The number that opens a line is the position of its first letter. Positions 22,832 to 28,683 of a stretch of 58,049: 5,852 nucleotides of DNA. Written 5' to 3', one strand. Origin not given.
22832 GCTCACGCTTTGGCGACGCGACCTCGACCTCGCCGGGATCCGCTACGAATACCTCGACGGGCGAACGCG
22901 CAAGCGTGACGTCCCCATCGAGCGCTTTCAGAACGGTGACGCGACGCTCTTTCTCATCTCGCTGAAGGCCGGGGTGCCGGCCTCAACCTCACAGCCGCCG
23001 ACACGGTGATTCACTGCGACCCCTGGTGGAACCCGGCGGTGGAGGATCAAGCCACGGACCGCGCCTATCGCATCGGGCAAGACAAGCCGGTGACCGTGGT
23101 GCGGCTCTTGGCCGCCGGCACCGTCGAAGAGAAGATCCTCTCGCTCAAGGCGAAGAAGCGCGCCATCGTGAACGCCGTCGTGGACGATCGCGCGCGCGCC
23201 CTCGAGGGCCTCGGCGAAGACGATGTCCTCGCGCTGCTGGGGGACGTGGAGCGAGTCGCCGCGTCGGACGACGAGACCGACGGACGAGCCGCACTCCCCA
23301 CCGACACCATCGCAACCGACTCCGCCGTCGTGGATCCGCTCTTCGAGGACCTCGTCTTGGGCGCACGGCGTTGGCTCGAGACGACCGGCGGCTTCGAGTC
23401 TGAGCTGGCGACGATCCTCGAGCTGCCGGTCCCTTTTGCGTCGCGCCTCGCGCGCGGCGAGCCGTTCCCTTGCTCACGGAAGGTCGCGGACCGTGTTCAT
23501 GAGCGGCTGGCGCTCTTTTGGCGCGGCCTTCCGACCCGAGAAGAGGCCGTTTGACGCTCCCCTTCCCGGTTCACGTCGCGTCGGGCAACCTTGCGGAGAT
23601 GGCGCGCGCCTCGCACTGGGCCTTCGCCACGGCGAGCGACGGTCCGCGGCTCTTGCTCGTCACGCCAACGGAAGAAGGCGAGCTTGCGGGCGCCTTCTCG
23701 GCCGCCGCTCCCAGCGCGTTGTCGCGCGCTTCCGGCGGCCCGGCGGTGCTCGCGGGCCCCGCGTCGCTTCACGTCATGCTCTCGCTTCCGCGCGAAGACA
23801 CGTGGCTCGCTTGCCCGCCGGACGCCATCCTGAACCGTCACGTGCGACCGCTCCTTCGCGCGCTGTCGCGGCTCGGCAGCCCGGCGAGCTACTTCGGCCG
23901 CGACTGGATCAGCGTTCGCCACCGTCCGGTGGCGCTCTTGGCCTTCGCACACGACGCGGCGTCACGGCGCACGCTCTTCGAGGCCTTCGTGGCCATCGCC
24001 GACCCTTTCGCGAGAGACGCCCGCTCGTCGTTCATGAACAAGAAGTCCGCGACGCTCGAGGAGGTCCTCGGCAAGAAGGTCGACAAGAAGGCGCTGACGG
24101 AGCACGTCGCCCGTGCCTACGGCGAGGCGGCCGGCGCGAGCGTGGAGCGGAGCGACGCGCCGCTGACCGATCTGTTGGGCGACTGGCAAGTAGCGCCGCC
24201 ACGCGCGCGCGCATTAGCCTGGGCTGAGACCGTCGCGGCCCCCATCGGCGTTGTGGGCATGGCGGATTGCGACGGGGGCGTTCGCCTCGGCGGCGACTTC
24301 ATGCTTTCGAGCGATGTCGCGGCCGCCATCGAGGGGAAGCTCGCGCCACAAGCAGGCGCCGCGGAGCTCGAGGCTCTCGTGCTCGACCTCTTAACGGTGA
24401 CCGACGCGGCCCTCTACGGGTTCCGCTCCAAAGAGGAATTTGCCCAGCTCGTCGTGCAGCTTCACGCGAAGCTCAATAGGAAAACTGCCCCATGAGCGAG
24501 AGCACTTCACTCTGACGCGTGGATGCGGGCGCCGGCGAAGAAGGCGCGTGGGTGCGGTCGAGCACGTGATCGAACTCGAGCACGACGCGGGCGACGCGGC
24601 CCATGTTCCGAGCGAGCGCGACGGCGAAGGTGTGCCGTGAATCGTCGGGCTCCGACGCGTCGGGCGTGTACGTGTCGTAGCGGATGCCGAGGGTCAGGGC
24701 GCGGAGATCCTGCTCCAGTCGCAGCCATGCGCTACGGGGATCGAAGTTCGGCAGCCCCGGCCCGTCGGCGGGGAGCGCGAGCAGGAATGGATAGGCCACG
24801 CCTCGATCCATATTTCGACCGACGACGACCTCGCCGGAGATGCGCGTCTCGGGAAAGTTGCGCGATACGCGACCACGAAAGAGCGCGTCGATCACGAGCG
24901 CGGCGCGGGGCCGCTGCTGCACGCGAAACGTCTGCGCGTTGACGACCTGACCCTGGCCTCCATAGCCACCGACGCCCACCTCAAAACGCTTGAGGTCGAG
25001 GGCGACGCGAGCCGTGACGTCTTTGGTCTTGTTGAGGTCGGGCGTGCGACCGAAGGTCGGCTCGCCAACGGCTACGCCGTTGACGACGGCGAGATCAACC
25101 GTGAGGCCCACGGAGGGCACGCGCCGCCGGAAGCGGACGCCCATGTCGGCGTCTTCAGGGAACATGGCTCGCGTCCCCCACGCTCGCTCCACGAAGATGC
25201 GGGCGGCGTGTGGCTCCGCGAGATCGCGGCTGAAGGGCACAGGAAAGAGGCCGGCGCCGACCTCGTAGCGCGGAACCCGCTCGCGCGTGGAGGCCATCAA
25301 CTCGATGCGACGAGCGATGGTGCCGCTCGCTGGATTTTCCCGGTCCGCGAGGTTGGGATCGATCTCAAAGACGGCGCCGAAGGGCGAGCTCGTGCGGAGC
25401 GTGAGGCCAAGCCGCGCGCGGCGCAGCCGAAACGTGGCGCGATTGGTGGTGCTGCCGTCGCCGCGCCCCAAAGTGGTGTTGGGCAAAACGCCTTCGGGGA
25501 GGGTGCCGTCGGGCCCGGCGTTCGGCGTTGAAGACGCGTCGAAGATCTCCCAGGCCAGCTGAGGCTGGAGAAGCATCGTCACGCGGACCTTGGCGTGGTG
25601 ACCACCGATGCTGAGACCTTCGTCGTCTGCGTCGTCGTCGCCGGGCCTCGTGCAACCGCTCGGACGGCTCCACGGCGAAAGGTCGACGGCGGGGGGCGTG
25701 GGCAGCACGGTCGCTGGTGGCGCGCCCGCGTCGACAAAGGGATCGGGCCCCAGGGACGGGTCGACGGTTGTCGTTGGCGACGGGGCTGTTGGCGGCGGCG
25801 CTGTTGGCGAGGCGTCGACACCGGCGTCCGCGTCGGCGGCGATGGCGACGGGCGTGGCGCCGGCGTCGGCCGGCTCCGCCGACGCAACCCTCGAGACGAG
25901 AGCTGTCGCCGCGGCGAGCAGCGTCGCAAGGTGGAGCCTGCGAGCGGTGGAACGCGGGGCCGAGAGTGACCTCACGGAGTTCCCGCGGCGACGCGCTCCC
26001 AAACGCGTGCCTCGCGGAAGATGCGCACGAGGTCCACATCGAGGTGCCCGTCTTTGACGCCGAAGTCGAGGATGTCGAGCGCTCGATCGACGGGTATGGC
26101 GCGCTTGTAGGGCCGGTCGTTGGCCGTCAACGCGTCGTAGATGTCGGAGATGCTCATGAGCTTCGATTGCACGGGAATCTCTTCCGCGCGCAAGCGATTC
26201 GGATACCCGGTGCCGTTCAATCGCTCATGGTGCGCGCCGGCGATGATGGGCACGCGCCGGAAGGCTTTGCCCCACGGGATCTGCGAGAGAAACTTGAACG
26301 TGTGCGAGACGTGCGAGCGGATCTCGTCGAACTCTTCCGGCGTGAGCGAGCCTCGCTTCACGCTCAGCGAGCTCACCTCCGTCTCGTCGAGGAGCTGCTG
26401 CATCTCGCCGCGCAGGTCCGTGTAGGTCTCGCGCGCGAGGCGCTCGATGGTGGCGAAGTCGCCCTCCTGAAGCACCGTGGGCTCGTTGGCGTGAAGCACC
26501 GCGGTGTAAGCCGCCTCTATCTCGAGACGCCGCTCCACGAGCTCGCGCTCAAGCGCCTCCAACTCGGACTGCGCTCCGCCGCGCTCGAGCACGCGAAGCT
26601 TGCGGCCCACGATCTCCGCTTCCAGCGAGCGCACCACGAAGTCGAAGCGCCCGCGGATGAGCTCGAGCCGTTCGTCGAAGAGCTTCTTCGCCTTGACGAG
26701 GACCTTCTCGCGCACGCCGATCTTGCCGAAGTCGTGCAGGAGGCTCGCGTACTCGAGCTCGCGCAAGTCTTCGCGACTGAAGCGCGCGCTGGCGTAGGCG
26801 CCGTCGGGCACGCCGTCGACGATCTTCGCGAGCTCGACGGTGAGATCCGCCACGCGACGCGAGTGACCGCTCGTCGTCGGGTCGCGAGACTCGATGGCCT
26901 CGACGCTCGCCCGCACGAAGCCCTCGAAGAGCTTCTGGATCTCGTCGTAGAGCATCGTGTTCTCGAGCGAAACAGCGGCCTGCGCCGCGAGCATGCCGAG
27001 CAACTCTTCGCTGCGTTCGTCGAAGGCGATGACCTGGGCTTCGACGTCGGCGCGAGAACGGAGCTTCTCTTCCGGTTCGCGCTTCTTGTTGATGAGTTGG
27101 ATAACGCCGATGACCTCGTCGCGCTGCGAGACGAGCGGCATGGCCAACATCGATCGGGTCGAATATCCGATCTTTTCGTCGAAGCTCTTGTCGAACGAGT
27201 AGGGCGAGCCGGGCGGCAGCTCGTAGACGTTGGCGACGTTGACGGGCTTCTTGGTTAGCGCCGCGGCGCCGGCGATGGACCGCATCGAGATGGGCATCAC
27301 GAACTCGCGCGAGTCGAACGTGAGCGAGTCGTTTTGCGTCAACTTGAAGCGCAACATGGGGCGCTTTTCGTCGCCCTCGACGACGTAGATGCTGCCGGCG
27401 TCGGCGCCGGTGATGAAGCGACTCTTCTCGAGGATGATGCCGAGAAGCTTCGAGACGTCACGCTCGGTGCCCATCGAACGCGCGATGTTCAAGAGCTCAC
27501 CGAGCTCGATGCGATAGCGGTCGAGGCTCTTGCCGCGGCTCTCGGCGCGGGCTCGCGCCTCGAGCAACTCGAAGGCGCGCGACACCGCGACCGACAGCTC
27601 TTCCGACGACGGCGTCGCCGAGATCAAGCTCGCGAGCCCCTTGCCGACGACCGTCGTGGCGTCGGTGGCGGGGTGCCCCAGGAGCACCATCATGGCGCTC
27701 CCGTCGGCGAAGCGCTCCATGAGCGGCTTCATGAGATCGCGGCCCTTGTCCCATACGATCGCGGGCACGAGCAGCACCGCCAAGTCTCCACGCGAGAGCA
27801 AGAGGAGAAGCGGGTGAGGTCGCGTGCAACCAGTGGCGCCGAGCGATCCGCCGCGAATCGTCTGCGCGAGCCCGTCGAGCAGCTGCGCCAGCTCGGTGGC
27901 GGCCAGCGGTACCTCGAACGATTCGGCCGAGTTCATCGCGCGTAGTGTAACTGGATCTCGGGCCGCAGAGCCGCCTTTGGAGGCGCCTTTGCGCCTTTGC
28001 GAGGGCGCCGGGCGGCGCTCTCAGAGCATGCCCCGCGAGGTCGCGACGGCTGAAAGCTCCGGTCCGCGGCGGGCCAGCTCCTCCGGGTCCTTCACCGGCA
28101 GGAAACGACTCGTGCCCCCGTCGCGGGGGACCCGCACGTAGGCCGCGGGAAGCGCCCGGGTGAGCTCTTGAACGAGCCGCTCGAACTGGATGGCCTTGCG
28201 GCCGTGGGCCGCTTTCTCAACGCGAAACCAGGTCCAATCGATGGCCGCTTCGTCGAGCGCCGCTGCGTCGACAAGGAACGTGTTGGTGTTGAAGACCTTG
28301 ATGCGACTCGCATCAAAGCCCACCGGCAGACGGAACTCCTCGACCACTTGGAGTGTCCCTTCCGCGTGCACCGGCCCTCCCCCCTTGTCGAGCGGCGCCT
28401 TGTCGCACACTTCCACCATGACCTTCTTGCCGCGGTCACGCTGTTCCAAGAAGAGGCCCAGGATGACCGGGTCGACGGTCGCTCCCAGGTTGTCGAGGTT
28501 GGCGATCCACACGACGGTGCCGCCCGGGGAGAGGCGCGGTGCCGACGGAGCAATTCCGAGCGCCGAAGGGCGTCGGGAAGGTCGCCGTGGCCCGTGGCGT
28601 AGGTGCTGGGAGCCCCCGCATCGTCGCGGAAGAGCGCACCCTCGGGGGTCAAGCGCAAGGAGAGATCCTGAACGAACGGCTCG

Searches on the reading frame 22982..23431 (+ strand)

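Call 51: search_protein_families(library=pfam, proteins=[window:22982-23431:+], max_evalue=0.001)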
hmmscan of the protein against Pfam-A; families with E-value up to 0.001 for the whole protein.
window:22982-23431:+ (150 aa): 1 family
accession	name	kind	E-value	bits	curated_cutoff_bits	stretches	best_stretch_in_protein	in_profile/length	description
PF00271.37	Helicase_C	-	2.2e-06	28.3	23.5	1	1-32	79-110/110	Helicase conserved C-terminal domain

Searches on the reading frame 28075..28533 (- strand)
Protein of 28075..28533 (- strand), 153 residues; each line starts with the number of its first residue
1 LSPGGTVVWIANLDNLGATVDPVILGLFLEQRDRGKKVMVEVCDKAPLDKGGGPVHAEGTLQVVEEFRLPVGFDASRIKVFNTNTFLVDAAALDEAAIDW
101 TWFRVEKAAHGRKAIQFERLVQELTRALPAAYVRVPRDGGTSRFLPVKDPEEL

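Call 51: search_protein_families(library=pfam, proteins=[window:28075-28533:-], max_evalue=0.001)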
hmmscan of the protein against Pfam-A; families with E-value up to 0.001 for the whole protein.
window:28075-28533:- (153 aa): 1 family
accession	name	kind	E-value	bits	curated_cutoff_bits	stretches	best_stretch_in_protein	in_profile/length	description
PF01704.24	UDPGP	-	4.4e-16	59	22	1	3-152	186-340/413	UTP--glucose-1-phosphate uridylyltransferase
